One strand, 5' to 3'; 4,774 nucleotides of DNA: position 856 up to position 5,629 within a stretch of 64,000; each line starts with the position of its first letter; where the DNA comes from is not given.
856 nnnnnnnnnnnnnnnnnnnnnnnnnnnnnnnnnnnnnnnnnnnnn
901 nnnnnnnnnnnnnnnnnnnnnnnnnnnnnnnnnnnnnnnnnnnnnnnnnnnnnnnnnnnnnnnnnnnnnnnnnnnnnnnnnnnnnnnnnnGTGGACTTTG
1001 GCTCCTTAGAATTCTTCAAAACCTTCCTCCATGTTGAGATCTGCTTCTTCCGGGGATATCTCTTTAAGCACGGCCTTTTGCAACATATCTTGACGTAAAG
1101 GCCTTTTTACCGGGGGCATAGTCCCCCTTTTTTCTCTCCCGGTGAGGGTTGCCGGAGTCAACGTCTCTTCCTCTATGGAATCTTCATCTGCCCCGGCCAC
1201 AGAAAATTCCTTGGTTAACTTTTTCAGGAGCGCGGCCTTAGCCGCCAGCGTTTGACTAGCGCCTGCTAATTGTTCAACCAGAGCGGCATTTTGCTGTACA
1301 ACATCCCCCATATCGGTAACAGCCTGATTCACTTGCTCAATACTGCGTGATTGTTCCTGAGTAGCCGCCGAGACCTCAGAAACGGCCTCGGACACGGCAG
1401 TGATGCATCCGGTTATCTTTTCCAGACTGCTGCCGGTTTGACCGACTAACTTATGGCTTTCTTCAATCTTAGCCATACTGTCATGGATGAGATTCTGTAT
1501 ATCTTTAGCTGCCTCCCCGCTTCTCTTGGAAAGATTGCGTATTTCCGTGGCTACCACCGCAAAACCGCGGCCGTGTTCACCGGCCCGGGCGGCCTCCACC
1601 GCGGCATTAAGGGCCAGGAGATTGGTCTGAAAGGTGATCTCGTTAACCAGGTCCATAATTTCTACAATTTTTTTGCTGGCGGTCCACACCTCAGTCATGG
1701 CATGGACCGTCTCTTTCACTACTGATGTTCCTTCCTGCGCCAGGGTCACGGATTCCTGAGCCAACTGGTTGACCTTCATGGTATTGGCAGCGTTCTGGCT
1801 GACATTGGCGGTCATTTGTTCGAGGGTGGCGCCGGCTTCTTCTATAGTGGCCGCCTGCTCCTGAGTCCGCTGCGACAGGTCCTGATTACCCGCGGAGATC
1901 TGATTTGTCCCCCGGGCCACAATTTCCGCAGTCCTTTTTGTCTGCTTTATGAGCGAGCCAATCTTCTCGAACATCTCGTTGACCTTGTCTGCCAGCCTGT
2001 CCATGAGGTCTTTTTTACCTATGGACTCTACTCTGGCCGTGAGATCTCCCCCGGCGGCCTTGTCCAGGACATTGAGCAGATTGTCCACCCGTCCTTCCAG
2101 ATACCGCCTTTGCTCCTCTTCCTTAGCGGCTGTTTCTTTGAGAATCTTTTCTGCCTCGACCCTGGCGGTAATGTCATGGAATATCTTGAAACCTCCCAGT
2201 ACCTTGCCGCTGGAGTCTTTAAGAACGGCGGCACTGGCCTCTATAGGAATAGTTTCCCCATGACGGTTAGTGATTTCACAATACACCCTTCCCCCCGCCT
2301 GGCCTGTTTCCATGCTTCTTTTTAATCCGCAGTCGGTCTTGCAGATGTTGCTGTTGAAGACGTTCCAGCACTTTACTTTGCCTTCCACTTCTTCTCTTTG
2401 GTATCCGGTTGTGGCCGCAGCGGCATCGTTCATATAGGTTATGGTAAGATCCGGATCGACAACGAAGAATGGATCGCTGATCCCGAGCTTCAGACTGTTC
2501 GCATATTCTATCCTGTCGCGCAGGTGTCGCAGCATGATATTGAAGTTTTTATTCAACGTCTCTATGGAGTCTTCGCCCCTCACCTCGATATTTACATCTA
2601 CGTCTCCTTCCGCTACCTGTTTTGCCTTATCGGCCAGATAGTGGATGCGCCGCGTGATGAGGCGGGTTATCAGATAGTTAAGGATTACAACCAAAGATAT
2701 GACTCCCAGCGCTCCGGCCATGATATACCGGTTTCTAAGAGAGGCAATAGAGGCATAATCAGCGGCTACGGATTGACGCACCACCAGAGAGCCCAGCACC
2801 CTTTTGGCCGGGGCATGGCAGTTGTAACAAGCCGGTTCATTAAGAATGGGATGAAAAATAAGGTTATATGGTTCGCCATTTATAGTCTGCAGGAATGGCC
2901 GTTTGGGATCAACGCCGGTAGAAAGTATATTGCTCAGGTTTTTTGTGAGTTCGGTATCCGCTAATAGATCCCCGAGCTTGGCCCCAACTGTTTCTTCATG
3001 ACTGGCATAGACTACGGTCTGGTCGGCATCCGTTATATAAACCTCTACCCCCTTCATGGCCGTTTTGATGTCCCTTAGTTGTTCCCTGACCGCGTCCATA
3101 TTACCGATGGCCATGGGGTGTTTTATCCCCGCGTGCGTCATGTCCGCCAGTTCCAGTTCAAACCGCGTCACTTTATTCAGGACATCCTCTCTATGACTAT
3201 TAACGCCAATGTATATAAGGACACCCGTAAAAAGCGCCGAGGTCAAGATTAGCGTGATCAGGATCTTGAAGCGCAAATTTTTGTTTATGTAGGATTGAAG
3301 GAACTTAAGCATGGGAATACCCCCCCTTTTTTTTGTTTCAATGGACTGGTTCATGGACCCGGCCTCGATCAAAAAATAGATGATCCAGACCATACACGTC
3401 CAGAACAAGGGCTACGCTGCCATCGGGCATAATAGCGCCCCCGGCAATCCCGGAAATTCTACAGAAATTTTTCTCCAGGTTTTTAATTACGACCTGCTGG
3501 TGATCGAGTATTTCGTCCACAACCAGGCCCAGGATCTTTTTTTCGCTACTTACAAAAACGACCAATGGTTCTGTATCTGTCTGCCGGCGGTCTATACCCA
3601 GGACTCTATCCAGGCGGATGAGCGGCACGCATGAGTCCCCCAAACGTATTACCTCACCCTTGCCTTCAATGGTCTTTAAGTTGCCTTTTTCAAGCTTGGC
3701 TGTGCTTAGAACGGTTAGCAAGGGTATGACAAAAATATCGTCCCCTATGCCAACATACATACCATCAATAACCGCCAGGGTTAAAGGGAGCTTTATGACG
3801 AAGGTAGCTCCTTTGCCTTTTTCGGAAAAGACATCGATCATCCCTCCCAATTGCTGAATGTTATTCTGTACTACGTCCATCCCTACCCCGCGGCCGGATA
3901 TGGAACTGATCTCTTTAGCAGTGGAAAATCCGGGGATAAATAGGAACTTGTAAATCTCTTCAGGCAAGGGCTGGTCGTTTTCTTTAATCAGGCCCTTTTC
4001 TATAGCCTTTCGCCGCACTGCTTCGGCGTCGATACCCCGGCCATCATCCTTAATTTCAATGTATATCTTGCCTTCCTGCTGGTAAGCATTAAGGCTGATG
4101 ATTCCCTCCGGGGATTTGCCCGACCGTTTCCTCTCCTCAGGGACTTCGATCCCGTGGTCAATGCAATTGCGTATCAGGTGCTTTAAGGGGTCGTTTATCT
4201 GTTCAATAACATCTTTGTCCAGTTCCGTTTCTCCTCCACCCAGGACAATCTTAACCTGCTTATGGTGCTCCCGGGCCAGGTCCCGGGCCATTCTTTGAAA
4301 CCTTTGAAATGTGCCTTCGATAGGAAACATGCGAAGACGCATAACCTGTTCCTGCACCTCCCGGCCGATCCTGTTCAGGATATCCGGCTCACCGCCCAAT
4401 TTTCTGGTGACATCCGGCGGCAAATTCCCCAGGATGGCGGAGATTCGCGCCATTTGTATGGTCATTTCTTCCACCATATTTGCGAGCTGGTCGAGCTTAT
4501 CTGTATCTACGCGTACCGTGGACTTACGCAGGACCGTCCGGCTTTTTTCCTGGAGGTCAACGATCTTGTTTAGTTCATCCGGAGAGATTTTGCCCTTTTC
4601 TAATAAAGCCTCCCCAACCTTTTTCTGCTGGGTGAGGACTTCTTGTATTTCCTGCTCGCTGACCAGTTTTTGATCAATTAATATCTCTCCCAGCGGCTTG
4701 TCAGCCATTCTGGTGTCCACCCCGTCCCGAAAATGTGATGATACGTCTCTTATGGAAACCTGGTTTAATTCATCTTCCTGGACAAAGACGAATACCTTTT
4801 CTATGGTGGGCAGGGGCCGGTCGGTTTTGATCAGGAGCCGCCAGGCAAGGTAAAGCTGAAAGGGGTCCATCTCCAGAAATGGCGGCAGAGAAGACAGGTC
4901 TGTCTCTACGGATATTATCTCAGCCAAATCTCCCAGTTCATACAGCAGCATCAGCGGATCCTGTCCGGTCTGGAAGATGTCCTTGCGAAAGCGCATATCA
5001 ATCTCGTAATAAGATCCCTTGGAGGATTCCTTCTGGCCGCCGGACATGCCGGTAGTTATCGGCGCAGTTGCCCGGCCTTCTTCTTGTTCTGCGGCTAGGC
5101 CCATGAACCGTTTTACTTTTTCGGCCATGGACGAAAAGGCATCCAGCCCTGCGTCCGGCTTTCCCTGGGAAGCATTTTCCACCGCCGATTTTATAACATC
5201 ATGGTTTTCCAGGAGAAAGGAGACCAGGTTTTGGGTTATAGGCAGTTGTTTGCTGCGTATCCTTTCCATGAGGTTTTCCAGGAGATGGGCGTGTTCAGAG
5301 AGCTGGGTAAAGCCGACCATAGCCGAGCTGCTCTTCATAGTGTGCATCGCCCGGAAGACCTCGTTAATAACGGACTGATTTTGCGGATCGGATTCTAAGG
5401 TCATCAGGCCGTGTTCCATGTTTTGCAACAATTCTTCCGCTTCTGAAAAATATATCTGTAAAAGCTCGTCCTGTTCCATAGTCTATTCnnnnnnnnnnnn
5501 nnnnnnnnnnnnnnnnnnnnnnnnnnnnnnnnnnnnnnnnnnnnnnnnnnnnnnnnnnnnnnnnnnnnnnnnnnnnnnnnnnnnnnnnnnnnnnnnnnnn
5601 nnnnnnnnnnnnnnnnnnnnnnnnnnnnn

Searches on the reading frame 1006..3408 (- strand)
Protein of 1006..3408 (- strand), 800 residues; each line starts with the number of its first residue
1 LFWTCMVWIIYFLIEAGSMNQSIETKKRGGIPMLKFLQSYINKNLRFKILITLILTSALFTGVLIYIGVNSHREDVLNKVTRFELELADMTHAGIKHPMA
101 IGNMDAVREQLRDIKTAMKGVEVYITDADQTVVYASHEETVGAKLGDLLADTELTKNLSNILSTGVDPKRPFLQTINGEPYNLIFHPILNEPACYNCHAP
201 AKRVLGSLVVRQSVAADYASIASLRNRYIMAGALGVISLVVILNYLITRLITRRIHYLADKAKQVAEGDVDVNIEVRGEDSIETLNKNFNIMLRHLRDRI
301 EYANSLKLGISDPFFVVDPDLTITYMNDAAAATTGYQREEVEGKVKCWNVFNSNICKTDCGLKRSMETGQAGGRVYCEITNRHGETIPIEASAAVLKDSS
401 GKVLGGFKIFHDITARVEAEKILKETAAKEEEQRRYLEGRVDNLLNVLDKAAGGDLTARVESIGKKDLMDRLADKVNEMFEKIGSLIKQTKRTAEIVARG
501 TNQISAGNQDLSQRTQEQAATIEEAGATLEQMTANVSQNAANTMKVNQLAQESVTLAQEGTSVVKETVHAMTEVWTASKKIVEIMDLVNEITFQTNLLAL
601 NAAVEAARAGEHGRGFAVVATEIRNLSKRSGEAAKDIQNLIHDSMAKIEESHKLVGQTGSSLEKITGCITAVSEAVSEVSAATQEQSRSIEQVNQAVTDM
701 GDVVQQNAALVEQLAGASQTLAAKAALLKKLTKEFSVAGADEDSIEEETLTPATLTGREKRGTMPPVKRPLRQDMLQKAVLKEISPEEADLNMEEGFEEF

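Call 22: search_protein_families(library=pfam, proteins=[window:1006-3408:-], max_evalue=0.001)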
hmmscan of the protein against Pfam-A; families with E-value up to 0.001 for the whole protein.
window:1006-3408:- (800 aa): 7 families
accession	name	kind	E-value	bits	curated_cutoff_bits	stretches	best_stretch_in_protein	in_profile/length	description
PF00015.26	MCPsignal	-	3e-48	164.4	34.6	1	548-703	2-171/172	Methyl-accepting chemotaxis protein (MCP) signalling domain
PF13426.13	PAS_9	-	7.5e-16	58.7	27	1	311-415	1-103/103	PAS domain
PF00672.30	HAMP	-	2.3e-15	57.1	25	1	246-298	1-53/53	HAMP domain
PF08448.16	PAS_4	-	2.5e-10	41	23.1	1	310-417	4-109/110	PAS fold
PF00989.32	PAS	-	4.7e-09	36.7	22.6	1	310-413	10-113/113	PAS fold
PF08447.18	PAS_3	-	0.00012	22.7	25.6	1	324-404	2-83/89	PAS fold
PF13188.13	PAS_8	-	0.0002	21.6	21.8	0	310-356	10-55/65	PAS domain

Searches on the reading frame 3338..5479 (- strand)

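Call 22: search_protein_families(library=pfam, proteins=[window:3338-5479:-], max_evalue=0.001)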
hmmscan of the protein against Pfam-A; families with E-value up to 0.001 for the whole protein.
window:3338-5479:- (713 aa): 4 families
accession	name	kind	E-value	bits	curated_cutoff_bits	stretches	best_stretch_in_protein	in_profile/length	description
PF01584.24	CheW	-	8.2e-20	71.3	23.5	1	573-698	2-133/138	CheW-like domain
PF01627.28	Hpt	-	2.7e-18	66.4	24.6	1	5-98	1-76/84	Hpt domain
PF02518.31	HATPase_c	-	4.9e-17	62.8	26.4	1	430-567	4-110/111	Histidine kinase-, DNA gyrase B-, and HSP90-like ATPase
PF02895.20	H-kinase_dim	-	8.1e-09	36.2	23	1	320-381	2-67/68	Signal transducing histidine kinase, homodimeric domain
